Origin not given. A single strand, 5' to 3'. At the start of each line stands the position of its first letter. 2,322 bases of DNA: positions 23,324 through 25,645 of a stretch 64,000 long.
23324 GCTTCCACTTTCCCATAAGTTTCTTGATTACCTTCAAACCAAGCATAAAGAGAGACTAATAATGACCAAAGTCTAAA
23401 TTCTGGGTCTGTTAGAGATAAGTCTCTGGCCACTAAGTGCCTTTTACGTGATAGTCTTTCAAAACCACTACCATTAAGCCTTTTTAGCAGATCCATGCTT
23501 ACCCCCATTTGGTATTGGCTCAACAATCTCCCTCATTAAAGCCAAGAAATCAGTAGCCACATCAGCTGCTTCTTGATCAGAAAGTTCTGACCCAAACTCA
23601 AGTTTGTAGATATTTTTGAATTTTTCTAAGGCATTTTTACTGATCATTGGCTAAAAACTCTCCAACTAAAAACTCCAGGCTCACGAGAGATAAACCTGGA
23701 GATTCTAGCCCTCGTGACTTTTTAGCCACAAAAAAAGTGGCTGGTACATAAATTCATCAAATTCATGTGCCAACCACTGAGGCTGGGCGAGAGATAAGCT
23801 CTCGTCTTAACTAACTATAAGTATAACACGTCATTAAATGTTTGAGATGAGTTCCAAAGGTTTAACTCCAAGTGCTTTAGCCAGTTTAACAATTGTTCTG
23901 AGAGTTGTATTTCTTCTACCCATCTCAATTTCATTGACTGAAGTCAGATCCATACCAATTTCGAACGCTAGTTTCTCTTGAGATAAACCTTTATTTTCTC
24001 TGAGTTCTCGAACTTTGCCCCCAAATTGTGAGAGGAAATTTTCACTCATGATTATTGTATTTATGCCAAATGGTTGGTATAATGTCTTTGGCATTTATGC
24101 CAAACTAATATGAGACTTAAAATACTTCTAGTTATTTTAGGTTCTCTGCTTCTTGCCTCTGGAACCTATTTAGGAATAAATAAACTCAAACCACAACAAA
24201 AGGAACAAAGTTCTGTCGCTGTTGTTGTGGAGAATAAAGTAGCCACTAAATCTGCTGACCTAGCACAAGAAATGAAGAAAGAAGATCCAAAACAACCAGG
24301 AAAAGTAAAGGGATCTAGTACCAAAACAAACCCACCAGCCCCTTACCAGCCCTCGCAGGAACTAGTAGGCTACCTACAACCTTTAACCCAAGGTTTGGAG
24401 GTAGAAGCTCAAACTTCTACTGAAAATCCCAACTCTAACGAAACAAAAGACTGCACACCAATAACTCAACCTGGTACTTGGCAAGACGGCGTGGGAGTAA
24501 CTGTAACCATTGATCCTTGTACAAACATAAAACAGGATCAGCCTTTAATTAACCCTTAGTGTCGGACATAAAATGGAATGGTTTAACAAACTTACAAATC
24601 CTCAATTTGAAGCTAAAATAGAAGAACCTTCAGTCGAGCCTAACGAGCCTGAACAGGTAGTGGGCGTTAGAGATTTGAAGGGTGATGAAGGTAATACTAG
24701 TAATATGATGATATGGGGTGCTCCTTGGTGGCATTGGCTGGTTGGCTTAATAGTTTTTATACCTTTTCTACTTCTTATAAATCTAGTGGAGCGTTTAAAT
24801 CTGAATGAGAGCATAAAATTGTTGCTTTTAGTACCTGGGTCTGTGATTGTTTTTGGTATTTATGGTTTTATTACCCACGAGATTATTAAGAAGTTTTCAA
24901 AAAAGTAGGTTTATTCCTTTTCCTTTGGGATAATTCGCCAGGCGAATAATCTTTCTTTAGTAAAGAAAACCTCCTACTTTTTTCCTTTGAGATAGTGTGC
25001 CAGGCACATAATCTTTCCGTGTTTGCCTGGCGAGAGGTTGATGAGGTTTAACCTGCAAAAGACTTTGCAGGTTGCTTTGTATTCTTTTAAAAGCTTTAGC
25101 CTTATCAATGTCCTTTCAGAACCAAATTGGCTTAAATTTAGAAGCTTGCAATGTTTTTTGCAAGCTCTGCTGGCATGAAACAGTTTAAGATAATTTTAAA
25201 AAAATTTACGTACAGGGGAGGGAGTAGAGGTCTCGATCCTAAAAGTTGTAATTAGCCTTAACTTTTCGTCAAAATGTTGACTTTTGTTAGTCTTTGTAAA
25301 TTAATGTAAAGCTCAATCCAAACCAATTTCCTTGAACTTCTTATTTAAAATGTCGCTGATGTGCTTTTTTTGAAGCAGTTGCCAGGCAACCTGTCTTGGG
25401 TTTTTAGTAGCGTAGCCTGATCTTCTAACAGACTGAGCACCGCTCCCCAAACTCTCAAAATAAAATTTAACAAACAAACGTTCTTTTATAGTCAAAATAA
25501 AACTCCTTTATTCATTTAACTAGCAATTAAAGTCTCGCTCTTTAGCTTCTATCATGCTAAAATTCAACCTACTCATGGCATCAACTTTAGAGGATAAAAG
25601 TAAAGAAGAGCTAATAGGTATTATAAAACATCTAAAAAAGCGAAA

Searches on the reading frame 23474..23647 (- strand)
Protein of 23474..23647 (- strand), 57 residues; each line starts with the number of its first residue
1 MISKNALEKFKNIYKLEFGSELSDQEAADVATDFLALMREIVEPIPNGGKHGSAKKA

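Call 11: search_protein_families(library=phrogs, proteins=[window:23474-23647:-], max_evalue=0.01)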
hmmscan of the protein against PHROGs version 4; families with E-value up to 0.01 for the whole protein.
window:23474-23647:- (57 aa): 0 families

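Call 58: search_protein_families(library=pfam, proteins=[window:23474-23647:-], max_evalue=0.05)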
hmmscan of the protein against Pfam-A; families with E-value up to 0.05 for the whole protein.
window:23474-23647:- (57 aa): 0 families

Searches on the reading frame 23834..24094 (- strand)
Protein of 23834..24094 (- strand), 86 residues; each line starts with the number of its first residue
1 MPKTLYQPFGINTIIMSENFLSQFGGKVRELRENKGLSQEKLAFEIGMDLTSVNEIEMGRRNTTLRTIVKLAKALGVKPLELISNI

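Call 6: search_protein_families(library=pfam, proteins=[window:23834-24094:-], max_evalue=0.01)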
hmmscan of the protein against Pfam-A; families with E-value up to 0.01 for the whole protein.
window:23834-24094:- (86 aa): 4 families
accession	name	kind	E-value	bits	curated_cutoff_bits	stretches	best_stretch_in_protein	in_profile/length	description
PF01381.28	HTH_3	-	6.8e-17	61.7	23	1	28-82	1-55/55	Helix-turn-helix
PF13560.12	HTH_31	-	1.1e-11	45.3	27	1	23-80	1-59/64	Helix-turn-helix domain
PF12844.13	HTH_19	-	2.3e-10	40.7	30.2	1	27-84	3-60/64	Helix-turn-helix domain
PF13443.12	HTH_26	-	9.8e-06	26.2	22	1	27-84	1-59/63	Cro/C1-type HTH DNA-binding domain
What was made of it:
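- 23834..24094 (-): XRE-family helix-turn-helix regulator (71-86 aa). HTH_3 6.8e-17 (call 6).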

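Call 9: search_protein_families(library=padloc, proteins=[window:23834-24094:-], max_evalue=0.01)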
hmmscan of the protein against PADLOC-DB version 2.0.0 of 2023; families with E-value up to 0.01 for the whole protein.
window:23834-24094:- (86 aa): 24 families
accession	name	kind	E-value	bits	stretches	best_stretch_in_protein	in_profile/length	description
PDLC03665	Control_protein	-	3.7e-18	63.6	1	23-85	8-71/77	control protein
PDLC03664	Control_protein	-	4.9e-17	60.2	1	21-83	11-73/74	control protein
PDLC02926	HTH_VI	-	2.7e-10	38.4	1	25-78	3-56/92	-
PDLC04142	capH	-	3.5e-10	38.9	1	22-84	5-67/103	capH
PDLC03666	Control_protein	-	1.4e-07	29.8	1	23-77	6-60/77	control protein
PDLC03671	Control_protein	-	1.4e-07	29.6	1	27-77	18-68/84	control protein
PDLC04757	PDC-M64B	-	5.6e-07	27.6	1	25-78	31-84/128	-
PDLC03668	Control_protein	-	8.2e-07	27.5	1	20-78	5-63/79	control protein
PDLC03954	RmrA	-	1.8e-06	25.1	1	19-84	5-71/380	-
PDLC04760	PDC-M64C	-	3.6e-06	25.3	1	26-80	29-83/93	-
PDLC04775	PDC-M69A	-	6e-06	24.7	1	20-84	4-68/113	-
PDLC03952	RmrA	-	5.5e-05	20.2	1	27-76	26-75/395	-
PDLC03949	RmrA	-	8.6e-05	19.6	1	32-78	11-57/363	-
PDLC04762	PDC-M64C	-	0.00012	20.1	1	26-82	30-86/97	-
PDLC04758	PDC-M64B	-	0.00025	19.5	1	26-80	33-87/123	-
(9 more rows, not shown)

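Call 11: search_protein_families(library=phrogs, proteins=[window:23834-24094:-], max_evalue=0.01)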
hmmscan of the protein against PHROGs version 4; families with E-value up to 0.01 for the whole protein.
window:23834-24094:- (86 aa): 28 families (the best 25 are shown)
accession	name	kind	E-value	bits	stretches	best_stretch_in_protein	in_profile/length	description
phrog_1373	-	transcription regulation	4.6e-12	47.2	1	25-78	65-118/166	transcriptional regulator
phrog_5823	-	transcription regulation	2.4e-11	44.4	1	23-84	6-68/404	transcriptional regulator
phrog_4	-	transcription regulation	2.7e-11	44.1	1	21-84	134-193/400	transcriptional repressor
phrog_8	-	transcription regulation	3.7e-10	40.8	1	24-77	77-130/346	transcriptional regulator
phrog_3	-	transcription regulation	3.9e-09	37.8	1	20-84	85-147/430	transcriptional repressor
phrog_7241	-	transcription regulation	1.2e-08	36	1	27-83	65-121/122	transcriptional regulator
phrog_2967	-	transcription regulation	2e-08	35.1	1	24-83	11-70/225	transcriptional regulator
phrog_2439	-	transcription regulation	6.3e-08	32.9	1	27-79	11-63/367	transcriptional regulator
phrog_2328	-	transcription regulation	1.9e-06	28.7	1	24-79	16-71/128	transcriptional repressor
phrog_4583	-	transcription regulation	2.3e-06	28.5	1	27-83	14-70/81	transcriptional repressor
phrog_2104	-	unknown function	5.9e-06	27.4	1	27-72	43-90/103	-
phrog_955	-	DNA, RNA and nucleotide metabolism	2.4e-05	25.1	1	21-62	22-63/142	HTH DNA binding protein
phrog_4836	-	transcription regulation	2.6e-05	24.9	1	18-84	70-136/194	CII-like regulator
phrog_9908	-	DNA, RNA and nucleotide metabolism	5.7e-05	23.4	1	24-79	14-69/282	DNA binding protein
phrog_147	-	transcription regulation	6.5e-05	24.2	1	23-73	4-55/100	transcriptional regulator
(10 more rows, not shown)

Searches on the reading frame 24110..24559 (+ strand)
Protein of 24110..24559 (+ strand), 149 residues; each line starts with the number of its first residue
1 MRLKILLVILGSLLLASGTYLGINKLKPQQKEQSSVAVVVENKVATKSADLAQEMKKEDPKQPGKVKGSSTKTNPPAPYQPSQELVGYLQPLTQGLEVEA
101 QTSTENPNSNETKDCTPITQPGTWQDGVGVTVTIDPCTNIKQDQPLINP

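Call 6: search_protein_families(library=pfam, proteins=[window:24110-24559:+], max_evalue=0.01)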
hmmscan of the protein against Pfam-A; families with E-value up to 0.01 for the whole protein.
window:24110-24559:+ (149 aa): 0 families

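Call 9: search_protein_families(library=padloc, proteins=[window:24110-24559:+], max_evalue=0.01)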
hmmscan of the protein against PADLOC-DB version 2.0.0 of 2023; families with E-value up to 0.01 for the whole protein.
window:24110-24559:+ (149 aa): 0 families

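Call 11: search_protein_families(library=phrogs, proteins=[window:24110-24559:+], max_evalue=0.01)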
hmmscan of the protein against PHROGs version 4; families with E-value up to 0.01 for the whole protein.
window:24110-24559:+ (149 aa): 0 families
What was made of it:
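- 24110..24559 (+): ORF149, with an N-terminal hydrophobic signal or anchor. No family hit (calls 6, 9, 11).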

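Call 77: search_protein_families(library=ncbifam, proteins=[window:24110-24559:+], max_evalue=0.001)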
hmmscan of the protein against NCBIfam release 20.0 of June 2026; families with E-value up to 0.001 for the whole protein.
window:24110-24559:+ (149 aa): 0 families

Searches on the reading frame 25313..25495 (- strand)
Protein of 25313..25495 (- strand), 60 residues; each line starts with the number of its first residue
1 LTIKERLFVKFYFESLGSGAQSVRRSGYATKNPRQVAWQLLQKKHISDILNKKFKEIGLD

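Call 11: search_protein_families(library=phrogs, proteins=[window:25313-25495:-], max_evalue=0.01)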
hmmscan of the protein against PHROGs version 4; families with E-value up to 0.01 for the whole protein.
window:25313-25495:- (60 aa): 2 families
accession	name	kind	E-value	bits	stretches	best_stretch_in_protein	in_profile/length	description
phrog_51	-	head and packaging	5.3e-07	30.6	1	1-56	89-144/261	terminase small subunit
phrog_17390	-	unknown function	0.00012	22.8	1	1-53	3-54/69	-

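Call 58: search_protein_families(library=pfam, proteins=[window:25313-25495:-], max_evalue=0.05)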
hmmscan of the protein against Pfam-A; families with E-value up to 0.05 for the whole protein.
window:25313-25495:- (60 aa): 1 family
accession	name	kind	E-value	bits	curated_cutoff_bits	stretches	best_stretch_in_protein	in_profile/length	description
PF03592.21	Terminase_2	-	1.5e-09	39.1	26.1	1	1-57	1-56/141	Terminase small subunit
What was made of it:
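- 25313..25495 (-): 60-aa protein resembling the N-terminal DNA-binding part of terminase small subunits. It is a conserved stand-alone gene of these elements. Terminase_2 1.5e-9, profile positions 1-56 of 141 (call 58). phrog_51 (call 11).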
